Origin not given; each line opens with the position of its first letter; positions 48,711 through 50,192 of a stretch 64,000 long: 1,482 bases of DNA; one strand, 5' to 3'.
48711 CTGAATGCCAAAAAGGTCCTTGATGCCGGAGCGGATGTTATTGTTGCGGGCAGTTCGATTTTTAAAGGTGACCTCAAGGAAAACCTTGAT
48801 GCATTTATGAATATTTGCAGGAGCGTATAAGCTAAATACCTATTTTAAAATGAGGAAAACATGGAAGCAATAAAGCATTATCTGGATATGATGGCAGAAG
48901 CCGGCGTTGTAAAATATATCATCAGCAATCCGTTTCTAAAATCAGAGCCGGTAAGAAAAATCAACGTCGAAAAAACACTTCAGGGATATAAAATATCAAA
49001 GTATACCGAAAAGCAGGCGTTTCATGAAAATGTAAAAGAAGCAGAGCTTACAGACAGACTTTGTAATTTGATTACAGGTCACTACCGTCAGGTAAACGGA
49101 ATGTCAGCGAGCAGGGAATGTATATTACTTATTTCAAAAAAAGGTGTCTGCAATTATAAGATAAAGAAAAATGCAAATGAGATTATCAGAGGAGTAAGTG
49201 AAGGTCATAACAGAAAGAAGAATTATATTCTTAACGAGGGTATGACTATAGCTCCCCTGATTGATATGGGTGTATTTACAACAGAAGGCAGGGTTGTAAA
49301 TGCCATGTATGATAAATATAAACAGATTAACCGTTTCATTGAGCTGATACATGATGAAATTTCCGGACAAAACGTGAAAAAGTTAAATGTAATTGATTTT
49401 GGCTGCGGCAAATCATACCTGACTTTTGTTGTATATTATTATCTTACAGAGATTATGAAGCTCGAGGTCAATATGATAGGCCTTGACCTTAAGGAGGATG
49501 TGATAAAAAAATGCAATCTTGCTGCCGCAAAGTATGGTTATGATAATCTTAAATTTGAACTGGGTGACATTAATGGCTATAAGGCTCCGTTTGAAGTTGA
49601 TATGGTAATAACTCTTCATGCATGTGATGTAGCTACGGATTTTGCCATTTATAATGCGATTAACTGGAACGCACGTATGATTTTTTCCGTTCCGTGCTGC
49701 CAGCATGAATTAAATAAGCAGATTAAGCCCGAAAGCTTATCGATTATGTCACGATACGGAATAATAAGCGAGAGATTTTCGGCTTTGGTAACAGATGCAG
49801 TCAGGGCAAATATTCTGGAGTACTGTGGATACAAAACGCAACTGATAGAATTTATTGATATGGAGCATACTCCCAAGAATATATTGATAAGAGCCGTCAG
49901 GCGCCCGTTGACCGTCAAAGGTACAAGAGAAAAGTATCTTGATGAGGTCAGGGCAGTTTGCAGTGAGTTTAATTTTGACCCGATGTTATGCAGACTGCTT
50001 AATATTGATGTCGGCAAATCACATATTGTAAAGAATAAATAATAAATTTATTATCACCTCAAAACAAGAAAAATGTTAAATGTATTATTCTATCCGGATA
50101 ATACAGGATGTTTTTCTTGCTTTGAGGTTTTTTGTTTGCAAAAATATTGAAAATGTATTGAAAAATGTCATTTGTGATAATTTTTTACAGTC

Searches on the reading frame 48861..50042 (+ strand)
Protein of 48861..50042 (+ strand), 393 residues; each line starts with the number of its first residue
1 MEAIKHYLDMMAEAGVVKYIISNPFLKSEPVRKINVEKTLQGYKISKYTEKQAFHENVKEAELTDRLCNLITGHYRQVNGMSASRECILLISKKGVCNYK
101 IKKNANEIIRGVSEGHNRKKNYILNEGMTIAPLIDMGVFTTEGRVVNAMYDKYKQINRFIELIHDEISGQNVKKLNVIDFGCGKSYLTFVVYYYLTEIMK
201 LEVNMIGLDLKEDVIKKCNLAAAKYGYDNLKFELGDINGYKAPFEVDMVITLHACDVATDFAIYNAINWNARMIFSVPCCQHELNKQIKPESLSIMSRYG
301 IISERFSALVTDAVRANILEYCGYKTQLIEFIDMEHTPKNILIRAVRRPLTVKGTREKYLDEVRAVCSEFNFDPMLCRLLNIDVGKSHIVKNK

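Call 72: search_protein_families(library=pfam, proteins=[window:48861-50042:+], max_evalue=0.00001)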
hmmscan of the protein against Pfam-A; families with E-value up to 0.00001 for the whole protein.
window:48861-50042:+ (393 aa): 3 families
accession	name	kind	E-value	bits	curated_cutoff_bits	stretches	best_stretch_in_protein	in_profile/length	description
PF13679.12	Methyltransf_32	-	2.3e-40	138.3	27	1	151-287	1-143/143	Methyltransferase domain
PF13847.12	Methyltransf_31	-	5.5e-15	55.8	27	1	173-300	3-113/145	Methyltransferase domain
PF05206.20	TRM13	-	4.2e-06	26.9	26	0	173-310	18-168/257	Methyltransferase TRM13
